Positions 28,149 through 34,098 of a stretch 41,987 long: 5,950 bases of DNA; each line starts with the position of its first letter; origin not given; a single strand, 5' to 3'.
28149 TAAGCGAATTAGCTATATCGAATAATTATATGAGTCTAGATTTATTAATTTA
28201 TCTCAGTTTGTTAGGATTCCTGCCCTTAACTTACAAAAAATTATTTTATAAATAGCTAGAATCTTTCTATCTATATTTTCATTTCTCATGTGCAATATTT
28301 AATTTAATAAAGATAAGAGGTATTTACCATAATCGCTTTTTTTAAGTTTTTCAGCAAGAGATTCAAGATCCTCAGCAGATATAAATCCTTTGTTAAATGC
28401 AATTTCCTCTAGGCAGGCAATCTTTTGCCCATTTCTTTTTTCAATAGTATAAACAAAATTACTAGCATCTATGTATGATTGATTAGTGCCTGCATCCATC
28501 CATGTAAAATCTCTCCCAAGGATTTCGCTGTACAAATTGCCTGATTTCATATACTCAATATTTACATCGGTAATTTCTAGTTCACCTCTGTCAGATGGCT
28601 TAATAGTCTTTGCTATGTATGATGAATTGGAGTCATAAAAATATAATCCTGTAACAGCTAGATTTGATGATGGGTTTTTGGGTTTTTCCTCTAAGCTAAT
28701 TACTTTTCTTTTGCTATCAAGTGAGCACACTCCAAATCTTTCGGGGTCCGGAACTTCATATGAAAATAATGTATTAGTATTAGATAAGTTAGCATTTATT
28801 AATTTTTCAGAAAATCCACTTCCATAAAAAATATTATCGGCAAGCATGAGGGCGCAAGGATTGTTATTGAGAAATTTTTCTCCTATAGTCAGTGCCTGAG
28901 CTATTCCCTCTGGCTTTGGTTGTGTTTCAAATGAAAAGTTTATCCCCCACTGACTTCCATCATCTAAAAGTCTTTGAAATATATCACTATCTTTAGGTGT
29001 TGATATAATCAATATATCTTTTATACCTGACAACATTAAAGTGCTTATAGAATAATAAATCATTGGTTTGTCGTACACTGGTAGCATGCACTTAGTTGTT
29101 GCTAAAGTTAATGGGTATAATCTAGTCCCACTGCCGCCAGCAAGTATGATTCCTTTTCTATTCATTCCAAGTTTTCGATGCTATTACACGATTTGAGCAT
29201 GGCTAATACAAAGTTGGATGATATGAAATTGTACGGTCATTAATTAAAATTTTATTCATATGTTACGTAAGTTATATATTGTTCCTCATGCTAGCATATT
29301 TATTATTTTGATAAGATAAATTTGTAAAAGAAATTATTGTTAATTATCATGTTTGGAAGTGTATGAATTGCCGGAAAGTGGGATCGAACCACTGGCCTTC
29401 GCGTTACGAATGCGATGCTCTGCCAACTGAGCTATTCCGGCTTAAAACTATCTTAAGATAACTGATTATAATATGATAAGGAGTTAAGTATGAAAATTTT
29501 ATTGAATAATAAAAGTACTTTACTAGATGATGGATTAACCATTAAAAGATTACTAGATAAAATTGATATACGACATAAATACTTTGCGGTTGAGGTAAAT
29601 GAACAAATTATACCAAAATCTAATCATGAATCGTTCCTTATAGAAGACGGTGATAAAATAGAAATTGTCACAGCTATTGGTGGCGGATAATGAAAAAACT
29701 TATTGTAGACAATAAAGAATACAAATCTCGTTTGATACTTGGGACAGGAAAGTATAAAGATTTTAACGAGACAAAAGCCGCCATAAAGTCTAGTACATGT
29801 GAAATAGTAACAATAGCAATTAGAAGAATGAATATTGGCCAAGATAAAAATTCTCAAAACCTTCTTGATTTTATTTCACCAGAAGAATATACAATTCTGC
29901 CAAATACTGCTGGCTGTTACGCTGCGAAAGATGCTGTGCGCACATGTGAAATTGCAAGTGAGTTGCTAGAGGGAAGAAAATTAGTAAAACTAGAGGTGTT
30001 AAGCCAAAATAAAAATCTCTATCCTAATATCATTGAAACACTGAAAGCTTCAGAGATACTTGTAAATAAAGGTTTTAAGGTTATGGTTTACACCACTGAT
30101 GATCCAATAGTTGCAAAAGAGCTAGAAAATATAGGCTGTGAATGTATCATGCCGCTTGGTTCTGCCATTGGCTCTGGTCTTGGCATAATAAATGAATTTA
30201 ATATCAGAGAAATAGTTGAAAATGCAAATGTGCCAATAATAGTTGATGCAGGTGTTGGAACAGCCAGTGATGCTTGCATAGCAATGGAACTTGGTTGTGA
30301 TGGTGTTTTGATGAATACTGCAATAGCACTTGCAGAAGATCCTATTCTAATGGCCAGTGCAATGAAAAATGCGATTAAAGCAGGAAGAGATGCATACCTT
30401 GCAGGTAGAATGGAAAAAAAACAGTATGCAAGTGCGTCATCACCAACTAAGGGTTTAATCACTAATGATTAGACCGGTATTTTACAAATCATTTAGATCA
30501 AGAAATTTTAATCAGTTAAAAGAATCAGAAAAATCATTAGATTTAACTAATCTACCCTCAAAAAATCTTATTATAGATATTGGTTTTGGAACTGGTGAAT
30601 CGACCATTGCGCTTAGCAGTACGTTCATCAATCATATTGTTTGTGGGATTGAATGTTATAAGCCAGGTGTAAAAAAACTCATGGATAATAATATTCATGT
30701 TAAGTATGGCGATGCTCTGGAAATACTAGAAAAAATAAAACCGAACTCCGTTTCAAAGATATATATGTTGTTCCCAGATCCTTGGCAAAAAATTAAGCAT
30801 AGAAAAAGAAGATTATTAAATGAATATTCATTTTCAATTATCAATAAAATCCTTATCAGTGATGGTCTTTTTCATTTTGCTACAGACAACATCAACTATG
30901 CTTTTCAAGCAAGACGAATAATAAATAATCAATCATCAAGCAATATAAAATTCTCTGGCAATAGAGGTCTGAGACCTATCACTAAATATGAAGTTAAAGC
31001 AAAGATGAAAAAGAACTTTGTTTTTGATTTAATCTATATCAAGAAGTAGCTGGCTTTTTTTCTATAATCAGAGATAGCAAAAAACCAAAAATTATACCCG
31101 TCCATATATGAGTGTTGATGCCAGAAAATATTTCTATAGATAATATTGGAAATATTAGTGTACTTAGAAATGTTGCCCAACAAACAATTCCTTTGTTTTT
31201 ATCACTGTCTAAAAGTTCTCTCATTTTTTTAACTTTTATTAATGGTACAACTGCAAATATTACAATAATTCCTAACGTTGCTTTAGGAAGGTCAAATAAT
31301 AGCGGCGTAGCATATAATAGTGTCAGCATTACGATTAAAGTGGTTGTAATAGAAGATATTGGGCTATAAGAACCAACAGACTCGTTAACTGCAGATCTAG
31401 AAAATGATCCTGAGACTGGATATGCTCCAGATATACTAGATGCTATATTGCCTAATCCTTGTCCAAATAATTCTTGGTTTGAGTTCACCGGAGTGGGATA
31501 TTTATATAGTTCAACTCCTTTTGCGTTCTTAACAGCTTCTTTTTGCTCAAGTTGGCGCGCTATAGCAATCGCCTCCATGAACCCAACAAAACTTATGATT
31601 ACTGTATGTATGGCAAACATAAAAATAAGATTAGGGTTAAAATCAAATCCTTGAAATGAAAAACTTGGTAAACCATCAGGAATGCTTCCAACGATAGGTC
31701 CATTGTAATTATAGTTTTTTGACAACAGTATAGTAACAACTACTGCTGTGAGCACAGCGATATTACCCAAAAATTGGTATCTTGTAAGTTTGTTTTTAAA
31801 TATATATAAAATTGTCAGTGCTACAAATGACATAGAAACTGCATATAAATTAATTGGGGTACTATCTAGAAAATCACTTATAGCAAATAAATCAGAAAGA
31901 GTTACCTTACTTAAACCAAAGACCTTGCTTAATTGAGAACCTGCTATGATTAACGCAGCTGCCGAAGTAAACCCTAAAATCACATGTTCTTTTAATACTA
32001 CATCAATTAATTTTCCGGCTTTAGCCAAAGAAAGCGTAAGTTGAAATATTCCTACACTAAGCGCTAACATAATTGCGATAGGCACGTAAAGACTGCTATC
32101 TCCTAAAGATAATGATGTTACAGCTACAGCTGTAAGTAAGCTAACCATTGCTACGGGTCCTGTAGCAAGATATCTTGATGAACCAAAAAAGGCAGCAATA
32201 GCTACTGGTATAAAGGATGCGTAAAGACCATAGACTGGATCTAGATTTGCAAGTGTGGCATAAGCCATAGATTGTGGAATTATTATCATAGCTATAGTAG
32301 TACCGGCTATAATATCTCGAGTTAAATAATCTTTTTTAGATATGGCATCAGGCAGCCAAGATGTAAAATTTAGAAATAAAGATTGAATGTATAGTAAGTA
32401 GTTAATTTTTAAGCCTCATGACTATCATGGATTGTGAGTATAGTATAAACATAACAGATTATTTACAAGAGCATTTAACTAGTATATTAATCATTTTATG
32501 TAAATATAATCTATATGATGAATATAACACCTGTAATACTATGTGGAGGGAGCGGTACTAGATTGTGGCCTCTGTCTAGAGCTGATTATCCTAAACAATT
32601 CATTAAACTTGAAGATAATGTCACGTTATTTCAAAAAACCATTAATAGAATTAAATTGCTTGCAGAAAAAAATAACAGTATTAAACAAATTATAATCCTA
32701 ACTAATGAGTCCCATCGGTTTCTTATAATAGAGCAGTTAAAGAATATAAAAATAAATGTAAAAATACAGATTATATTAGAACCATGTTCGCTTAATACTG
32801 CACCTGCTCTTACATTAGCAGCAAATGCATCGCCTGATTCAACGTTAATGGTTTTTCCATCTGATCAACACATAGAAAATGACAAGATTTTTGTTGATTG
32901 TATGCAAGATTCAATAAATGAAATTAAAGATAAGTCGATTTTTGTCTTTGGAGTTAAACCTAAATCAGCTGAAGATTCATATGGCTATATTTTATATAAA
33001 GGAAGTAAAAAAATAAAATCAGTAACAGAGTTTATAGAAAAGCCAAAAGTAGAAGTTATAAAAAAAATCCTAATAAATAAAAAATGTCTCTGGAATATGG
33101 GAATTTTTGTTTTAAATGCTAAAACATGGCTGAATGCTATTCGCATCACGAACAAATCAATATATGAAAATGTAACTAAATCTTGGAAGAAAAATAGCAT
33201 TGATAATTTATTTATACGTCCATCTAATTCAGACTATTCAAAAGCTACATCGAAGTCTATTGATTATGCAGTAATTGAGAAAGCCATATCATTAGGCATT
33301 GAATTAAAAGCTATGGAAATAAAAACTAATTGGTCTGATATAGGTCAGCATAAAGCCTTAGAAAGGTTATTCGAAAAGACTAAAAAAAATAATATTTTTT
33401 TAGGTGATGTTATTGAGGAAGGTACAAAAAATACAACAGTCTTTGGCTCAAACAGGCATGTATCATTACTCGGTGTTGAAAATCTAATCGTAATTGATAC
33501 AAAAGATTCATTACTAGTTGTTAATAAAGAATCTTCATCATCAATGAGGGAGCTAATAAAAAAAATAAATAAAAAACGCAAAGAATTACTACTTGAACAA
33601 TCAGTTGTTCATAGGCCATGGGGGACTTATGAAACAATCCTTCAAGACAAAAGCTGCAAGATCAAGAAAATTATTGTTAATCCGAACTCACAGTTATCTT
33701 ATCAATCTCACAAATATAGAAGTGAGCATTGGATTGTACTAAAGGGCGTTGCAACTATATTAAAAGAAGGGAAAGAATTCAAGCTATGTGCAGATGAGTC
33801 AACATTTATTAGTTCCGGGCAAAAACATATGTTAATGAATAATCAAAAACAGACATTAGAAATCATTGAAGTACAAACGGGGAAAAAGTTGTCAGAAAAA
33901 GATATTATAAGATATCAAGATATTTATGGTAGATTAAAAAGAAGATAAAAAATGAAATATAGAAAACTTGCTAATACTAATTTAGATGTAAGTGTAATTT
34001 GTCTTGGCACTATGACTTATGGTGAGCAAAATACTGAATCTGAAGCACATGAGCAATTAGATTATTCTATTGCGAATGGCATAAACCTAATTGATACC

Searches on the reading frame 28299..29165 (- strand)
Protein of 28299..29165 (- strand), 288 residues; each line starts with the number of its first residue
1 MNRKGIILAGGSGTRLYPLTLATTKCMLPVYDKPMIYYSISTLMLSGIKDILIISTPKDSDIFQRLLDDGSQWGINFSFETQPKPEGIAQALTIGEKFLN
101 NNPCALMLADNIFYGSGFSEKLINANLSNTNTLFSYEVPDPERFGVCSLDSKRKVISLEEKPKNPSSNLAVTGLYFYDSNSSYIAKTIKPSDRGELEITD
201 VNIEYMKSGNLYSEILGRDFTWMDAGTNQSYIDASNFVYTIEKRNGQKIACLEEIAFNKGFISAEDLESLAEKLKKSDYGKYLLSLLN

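Call 62: search_protein_families(library=ncbifam, proteins=[window:28299-29165:-], max_evalue=0.00001)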
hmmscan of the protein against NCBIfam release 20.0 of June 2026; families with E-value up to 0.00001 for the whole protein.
window:28299-29165:- (288 aa): 21 families
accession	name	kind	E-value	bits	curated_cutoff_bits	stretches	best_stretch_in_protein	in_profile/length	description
TIGR01207.1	rmlA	equivalog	8.6e-125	415.6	360.65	1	4-287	1-285/286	glucose-1-phosphate thymidylyltransferase RfbA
NF012024.0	PRK15480.1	equivalog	9.2e-119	395.9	588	1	2-287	3-289/292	glucose-1-phosphate thymidylyltransferase RfbA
TIGR01208.1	rmlA_long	equivalog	1.1e-51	175.9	320.25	1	4-240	1-236/353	glucose-1-phosphate thymidylyltransferase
TIGR03992.1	Arch_glmU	subfamily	1.8e-40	139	292.1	1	4-240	2-229/393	bifunctional sugar-1-phosphate nucleotidylyltransferase/acetyltransferase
NF041313.1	UDPGP_AglF_Halo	equivalog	5.2e-30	104.6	400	1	4-210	2-207/234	UTP--glucose-1-phosphate uridylyltransferase AglF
NF041173.1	Sug_nt_acttase_Thmprot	equivalog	1.3e-28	100.1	600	1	4-243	2-232/405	bifunctional sugar-1-phosphate nucleotidylyltransferase/acetyltransferase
TIGR01099.1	galU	equivalog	1.4e-23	83.8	326.8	2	3-59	2-58/261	UTP--glucose-1-phosphate uridylyltransferase GalU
NF052502.1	man1P_GTase_Rv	exception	8.8e-23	80.7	440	1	5-235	3-227/352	mannose-1-phosphate guanylyltransferase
NF045761.1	NAMPUrTaseMurU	equivalog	4.3e-16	59.5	250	1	4-201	2-202/226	N-acetylmuramate alpha-1-phosphate uridylyltransferase MurU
NF003670.0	PRK05293.1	equivalog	1.5e-14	53.8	470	1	5-235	7-255/382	glucose-1-phosphate adenylyltransferase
TIGR02091.1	glgC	equivalog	2.7e-12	46.4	424.9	1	5-235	3-256/364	glucose-1-phosphate adenylyltransferase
NF007516.0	PRK10122.1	equivalog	3.7e-11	42.7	534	1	2-56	3-57/297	UTP--glucose-1-phosphate uridylyltransferase GalF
NF009928.0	PRK13389.1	equivalog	5.7e-11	42.1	548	1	3-57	9-63/302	UTP--glucose-1-phosphate uridylyltransferase GalU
NF001947.0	PRK00725.1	subfamily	4.9e-10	38.7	470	1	5-167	19-198/426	glucose-1-phosphate adenylyltransferase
NF049965.1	GlMnHpPGnyltfHddC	equivalog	5.1e-10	39.4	300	1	4-177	2-167/221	D-glycero-D-manno-heptose 1-phosphate guanosyltransferase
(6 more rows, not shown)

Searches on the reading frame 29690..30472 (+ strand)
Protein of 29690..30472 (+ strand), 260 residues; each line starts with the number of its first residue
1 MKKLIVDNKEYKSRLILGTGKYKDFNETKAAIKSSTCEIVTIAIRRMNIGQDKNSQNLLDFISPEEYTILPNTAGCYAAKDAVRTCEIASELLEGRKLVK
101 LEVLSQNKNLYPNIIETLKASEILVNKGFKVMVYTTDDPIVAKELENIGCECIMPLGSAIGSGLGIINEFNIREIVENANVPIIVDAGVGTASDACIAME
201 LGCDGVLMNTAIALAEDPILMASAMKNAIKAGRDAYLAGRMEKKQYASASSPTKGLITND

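Call 62: search_protein_families(library=ncbifam, proteins=[window:29690-30472:+], max_evalue=0.00001)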
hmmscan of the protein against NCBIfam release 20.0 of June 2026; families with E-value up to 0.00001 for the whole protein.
window:29690-30472:+ (260 aa): 3 families
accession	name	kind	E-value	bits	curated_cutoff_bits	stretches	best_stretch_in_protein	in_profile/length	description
TIGR03151.1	enACPred_II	equivalog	5.3e-07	29.2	453.1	1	127-240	108-222/307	enoyl-[acyl-carrier-protein] reductase FabK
TIGR00343.1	TIGR00343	equivalog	1.3e-06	28.2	438.45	1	172-231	189-250/287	pyridoxal 5'-phosphate synthase lyase subunit PdxS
NF003215.0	PRK04180.1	equivalog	3.3e-06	26.7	395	1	172-238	200-268/298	pyridoxal 5'-phosphate synthase lyase subunit PdxS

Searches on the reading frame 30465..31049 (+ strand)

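Call 62: search_protein_families(library=ncbifam, proteins=[window:30465-31049:+], max_evalue=0.00001)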
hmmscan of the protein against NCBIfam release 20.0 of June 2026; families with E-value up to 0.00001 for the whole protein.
window:30465-31049:+ (194 aa): 4 families
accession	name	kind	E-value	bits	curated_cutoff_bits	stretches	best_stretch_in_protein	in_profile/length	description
TIGR00091.1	TIGR00091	equivalog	1.8e-27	96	112.65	1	28-190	13-189/194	tRNA (guanosine(46)-N7)-methyltransferase TrmB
NF010719.0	PRK14121.1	equivalog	1.5e-23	83.5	402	1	17-192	107-287/396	tRNA (guanosine(46)-N7)-methyltransferase TrmB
NF002421.0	PRK01544.1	equivalog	1.5e-17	63.6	567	1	33-179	348-505/524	bifunctional peptide chain release factor N(5)-glutamine methyltransferase PrmC/tRNA (guanosine(46)-N7)-methyltransferase TrmB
NF001080.0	PRK00121.2-2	equivalog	4e-13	49.1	132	1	33-162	47-182/224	tRNA (guanosine(46)-N7)-methyltransferase TrmB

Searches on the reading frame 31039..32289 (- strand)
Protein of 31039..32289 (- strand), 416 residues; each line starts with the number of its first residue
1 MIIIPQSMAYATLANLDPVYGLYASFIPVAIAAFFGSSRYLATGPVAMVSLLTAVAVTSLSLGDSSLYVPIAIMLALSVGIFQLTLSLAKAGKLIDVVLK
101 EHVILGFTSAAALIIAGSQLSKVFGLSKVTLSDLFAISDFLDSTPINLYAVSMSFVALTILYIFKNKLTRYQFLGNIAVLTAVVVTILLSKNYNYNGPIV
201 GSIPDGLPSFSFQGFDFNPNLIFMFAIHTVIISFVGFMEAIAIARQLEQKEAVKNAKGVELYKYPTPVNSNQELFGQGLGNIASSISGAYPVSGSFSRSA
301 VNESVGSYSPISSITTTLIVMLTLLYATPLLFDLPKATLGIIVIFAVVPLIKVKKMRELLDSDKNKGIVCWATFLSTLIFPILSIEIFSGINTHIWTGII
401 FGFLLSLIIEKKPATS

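Call 62: search_protein_families(library=ncbifam, proteins=[window:31039-32289:-], max_evalue=0.00001)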
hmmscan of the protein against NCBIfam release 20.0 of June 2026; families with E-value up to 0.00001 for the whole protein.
window:31039-32289:- (416 aa): 3 families
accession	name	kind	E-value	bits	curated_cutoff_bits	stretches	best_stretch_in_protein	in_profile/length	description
TIGR00815.1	sulP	subfamily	7.5e-74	249.2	380.45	1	2-382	27-406/565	sulfate permease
NF008660.1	PRK11660.1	equivalog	8.7e-30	103.6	614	1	2-387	42-430/572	C4-dicarboxylic acid transporter DauA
NF050096.1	BicarbTportBicA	equivalog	8.1e-23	80.8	880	1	2-352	25-359/547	bicarbonate transporter BicA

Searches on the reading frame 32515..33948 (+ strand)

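Call 62: search_protein_families(library=ncbifam, proteins=[window:32515-33948:+], max_evalue=0.00001)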
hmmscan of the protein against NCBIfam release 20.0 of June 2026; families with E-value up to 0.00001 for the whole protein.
window:32515-33948:+ (477 aa): 3 families
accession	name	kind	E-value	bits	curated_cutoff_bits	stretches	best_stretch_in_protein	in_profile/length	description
TIGR01479.1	GMP_PMI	equivalog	3.1e-134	448.3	372.95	1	4-473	1-467/467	mannose-1-phosphate guanylyltransferase/mannose-6-phosphate isomerase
NF012004.0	PRK15460.1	equivalog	6e-92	308.8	859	1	3-474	5-478/478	mannose-1-phosphate guanyltransferase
TIGR03992.1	Arch_glmU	subfamily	2.6e-11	43.1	292.1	1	6-214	3-184/393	bifunctional sugar-1-phosphate nucleotidylyltransferase/acetyltransferase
